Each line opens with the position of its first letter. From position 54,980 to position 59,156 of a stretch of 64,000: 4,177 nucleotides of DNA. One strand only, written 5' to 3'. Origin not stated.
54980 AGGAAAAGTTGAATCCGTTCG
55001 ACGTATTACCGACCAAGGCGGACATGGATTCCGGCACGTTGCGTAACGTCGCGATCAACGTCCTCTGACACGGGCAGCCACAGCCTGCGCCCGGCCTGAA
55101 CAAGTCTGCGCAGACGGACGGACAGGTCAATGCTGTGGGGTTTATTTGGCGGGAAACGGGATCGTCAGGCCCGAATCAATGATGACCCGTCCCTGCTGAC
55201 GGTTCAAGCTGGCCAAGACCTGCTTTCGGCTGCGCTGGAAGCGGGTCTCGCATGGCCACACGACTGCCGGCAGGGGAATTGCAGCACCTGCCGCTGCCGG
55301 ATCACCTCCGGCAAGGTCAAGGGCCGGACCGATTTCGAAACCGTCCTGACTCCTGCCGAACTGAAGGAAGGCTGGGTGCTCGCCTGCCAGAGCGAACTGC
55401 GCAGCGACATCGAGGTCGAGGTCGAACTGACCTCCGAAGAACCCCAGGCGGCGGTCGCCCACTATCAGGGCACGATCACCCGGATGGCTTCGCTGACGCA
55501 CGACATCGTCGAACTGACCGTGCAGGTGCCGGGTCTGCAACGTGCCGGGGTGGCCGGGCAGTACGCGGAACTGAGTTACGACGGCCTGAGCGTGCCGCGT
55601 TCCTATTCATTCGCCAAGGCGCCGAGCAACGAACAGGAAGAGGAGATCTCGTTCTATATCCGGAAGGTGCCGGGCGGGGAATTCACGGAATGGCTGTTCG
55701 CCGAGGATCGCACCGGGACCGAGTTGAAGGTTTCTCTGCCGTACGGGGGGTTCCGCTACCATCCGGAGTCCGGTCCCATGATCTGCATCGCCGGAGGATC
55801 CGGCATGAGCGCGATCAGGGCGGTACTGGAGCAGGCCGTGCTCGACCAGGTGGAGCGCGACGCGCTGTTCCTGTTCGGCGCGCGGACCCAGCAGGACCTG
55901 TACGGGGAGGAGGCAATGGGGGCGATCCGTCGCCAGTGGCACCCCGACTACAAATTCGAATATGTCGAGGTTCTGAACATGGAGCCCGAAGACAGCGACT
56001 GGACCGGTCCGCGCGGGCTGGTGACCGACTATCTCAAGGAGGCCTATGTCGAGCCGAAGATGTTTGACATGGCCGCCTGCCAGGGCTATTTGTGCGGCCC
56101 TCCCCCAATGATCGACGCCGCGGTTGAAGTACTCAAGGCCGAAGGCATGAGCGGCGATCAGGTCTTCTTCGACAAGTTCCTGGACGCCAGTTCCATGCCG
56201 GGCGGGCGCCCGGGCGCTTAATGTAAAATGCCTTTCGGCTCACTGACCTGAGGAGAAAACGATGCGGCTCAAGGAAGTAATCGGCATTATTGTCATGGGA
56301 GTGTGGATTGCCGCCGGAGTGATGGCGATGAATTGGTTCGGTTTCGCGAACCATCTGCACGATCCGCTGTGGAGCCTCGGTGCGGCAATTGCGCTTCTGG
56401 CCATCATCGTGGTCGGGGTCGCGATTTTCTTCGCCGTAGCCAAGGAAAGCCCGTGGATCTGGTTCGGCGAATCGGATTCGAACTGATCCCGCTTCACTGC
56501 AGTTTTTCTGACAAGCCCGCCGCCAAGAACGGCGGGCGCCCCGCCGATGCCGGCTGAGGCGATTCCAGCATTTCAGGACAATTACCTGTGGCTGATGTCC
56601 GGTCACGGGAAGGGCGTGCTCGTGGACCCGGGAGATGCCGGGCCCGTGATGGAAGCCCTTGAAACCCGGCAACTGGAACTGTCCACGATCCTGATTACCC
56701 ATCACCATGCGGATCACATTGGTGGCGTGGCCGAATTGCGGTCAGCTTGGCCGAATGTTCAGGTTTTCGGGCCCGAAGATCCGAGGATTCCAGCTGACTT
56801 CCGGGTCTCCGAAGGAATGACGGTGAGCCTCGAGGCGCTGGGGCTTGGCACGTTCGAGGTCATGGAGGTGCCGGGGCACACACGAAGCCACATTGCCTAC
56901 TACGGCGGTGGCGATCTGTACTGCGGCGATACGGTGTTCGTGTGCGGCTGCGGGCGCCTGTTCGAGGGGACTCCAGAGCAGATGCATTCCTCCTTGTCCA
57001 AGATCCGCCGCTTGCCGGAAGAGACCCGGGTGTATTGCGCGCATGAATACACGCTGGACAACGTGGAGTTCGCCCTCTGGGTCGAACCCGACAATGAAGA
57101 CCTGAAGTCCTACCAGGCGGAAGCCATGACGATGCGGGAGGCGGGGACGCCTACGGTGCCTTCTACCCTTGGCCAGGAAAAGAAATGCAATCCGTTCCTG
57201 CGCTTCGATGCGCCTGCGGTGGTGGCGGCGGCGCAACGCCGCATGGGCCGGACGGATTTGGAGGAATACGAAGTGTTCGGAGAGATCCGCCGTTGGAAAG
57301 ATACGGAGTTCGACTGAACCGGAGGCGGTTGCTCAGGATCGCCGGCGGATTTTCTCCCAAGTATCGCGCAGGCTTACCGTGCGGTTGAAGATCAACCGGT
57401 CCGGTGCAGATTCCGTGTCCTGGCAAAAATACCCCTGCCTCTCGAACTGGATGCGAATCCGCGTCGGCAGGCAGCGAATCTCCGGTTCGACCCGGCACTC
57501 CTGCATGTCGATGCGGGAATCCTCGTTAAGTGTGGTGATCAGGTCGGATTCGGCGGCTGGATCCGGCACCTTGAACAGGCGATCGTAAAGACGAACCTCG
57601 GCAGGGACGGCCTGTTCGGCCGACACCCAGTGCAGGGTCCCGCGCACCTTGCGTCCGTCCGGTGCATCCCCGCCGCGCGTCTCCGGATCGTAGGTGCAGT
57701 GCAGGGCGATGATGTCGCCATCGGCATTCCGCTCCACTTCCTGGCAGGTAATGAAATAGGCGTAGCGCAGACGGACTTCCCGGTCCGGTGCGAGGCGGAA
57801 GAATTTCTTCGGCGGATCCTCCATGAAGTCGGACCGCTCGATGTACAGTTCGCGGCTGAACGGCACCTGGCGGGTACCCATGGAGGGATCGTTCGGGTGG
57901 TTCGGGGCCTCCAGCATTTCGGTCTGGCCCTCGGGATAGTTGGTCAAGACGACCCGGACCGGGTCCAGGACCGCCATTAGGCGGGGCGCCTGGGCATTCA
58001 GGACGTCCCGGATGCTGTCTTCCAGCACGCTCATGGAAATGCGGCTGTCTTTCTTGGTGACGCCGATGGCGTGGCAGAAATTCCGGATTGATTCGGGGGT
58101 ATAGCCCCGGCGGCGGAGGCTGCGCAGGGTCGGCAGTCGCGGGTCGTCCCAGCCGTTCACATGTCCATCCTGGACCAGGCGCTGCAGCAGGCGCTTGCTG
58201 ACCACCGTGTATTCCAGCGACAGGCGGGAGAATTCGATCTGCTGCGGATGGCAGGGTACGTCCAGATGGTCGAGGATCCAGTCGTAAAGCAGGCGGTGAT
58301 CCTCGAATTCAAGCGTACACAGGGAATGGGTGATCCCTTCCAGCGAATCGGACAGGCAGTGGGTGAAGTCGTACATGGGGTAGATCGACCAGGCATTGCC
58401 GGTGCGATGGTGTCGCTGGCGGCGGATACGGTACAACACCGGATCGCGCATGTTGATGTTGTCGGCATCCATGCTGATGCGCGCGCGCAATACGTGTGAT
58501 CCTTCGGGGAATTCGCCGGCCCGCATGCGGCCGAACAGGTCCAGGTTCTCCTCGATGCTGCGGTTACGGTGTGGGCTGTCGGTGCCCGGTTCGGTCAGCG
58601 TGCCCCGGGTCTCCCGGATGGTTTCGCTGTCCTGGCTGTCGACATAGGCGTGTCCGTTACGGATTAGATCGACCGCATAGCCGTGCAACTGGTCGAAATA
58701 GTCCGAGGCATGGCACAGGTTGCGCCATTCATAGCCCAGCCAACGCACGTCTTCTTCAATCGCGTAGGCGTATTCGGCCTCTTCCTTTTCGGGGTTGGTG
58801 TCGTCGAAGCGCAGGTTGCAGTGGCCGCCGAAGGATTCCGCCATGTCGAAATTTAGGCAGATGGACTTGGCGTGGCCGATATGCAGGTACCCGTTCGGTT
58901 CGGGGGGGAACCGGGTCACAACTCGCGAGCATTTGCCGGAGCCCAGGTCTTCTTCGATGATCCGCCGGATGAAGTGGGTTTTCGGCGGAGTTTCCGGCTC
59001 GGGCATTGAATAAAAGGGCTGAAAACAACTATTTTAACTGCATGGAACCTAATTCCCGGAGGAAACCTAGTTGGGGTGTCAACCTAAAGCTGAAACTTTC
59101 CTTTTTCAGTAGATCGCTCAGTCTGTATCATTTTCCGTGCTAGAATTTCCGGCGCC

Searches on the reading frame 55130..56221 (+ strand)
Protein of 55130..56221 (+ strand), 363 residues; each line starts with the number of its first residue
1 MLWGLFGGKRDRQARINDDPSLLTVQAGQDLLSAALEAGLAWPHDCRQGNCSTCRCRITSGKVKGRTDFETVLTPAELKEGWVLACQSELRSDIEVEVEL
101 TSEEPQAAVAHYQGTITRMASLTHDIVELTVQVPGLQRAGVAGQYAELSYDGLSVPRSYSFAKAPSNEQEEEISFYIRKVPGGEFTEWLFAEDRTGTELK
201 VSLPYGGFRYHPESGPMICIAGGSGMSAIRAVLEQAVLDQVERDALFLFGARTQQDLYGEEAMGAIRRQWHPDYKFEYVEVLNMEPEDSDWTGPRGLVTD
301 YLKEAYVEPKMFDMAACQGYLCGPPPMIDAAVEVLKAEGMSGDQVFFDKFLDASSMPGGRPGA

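Call 41: search_protein_families(library=pfam, proteins=[window:55130-56221:+], max_evalue=0.00001)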
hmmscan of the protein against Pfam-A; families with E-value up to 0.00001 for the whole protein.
window:55130-56221:+ (363 aa): 3 families
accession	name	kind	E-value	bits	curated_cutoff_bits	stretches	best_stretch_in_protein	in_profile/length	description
PF00111.32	Fer2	-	3.5e-17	62.5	21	1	19-89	4-75/77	2Fe-2S iron-sulfur cluster binding domain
PF00175.26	NAD_binding_1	-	3.2e-16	60.4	22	1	220-331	2-107/109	Oxidoreductase NAD-binding domain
PF00970.30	FAD_binding_6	-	2.7e-07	31.3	21.1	1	115-210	3-99/99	Oxidoreductase FAD-binding domain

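Call 61: search_protein_families(library=ncbifam, proteins=[window:55130-56221:+], max_evalue=0.00001)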
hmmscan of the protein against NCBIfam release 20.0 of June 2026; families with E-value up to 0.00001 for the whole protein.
window:55130-56221:+ (363 aa): 20 families
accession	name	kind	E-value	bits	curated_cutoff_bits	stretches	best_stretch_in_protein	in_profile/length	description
NF040810.1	BenC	equivalog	2.9e-57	194.3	430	1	23-351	15-331/333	benzoate 1,2-dioxygenase electron transfer component BenC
NF008822.0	PRK11872.1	equivalog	1.1e-50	172.6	402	1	22-354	16-339/341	anthranilate 1,2-dioxygenase electron transfer component AntC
NF045803.1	MethMoxFADbindMmoC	equivalog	5.4e-49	166.8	500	1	23-352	16-342/343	aromatic/alkene monooxygenase hydroxylase FAD-binding subunit MmoC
TIGR02160.1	PA_CoA_Oxy5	hypoth_equivalog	7.7e-37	126.9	420.8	2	115-352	5-243/352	1,2-phenylacetyl-CoA epoxidase subunit PaaE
TIGR01941.1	nqrF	equivalog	1.1e-34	120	295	2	178-350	235-403/405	NADH:ubiquinone reductase (Na(+)-transporting) subunit F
NF058606.1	GlBtMonoRdsGbcB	equivalog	1.3e-23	83.5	500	2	147-342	52-239/362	glycine betaine monooxygenase reductase subunit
NF004317.0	PRK05713.1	equivalog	4.9e-22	78.6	338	1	23-280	11-257/312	iron-sulfur-binding ferredoxin reductase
NF007964.0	PRK10684.1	equivalog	1.1e-21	77.2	383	2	142-353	39-240/333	NADH oxidoreductase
NF005963.0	PRK08051.1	equivalog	3e-21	75.8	230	1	113-350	5-230/233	NAD(P)H-flavin reductase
NF052252.1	flav_redu_LuxG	exception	2e-18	66.4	340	1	114-350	3-229/232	flavin mononucleotide reductase LuxG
NF009805.0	PRK13289.1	equivalog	5.3e-16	58.5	432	1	142-350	187-392/399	NO-inducible flavohemoprotein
TIGR02008.1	fdx_plant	subfamily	4.5e-12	45.6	81.15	1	22-98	16-90/97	ferredoxin [2Fe-2S]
NF008178.0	PRK10926.1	equivalog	3.4e-11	42.9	390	1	113-337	6-227/248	ferredoxin--NADP(+) reductase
NF040756.1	corr_regen_AcsV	exception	3.5e-11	42.2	800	1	23-102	11-89/632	corrinoid activation/regeneration protein AcsV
NF041393.1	Frdxn_Halo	equivalog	4.4e-11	42.7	150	1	21-93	38-109/128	ferredoxin Fer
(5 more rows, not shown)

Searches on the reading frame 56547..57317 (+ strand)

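Call 61: search_protein_families(library=ncbifam, proteins=[window:56547-57317:+], max_evalue=0.00001)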
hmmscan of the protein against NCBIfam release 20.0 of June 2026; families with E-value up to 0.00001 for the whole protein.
window:56547-57317:+ (256 aa): 8 families
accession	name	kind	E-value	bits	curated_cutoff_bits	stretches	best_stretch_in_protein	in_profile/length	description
TIGR03413.1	GSH_gloB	equivalog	5.5e-94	314.2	200.8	1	5-253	3-247/248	hydroxyacylglutathione hydrolase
NF007597.0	PRK10241.1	equivalog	4.1e-66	222.8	421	1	3-228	3-227/251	hydroxyacylglutathione hydrolase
NF041804.1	MBL_fold_SolJ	exception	2e-16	59.9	350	1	10-170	18-182/224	solanimycin biosynthesis MBL-fold hydrolase SolJ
NF040641.1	bifunc_ST_SDO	equivalog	3.1e-11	42.8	625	1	102-171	274-347/423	bifunctional sulfur transferase/dioxygenase Blh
NF012229.1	bla_class_B_core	domain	5.4e-08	33.1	100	1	27-115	30-133/139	metallo-beta-lactamase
NF008580.0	PRK11539.1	equivalog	8.9e-07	27.6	969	1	35-76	544-585/758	ComEC family protein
NF002558.0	PRK02126.1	subfamily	4.1e-06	26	315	1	8-77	13-84/345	ribonuclease Z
TIGR03307.1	PhnP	equivalog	9e-06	25.2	272.25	0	39-90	61-113/249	phosphonate metabolism protein PhnP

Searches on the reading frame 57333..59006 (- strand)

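Call 41: search_protein_families(library=pfam, proteins=[window:57333-59006:-], max_evalue=0.00001)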
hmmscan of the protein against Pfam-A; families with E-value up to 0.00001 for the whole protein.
window:57333-59006:- (557 aa): 3 families
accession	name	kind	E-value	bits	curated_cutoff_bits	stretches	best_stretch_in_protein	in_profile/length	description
PF00749.27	tRNA-synt_1c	-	1.3e-106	356.5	23.4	1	29-337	2-313/314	tRNA synthetases class I (E and Q), catalytic domain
PF03950.23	tRNA-synt_1c_C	-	3e-35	120.8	23.9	1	340-440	1-91/91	tRNA synthetases class I (E and Q), anti-codon binding domain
PF20974.2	tRNA-synt_1c_C2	-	1.5e-20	74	23.9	1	457-530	1-69/69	tRNA synthetases class I (E and Q), anti-codon binding domain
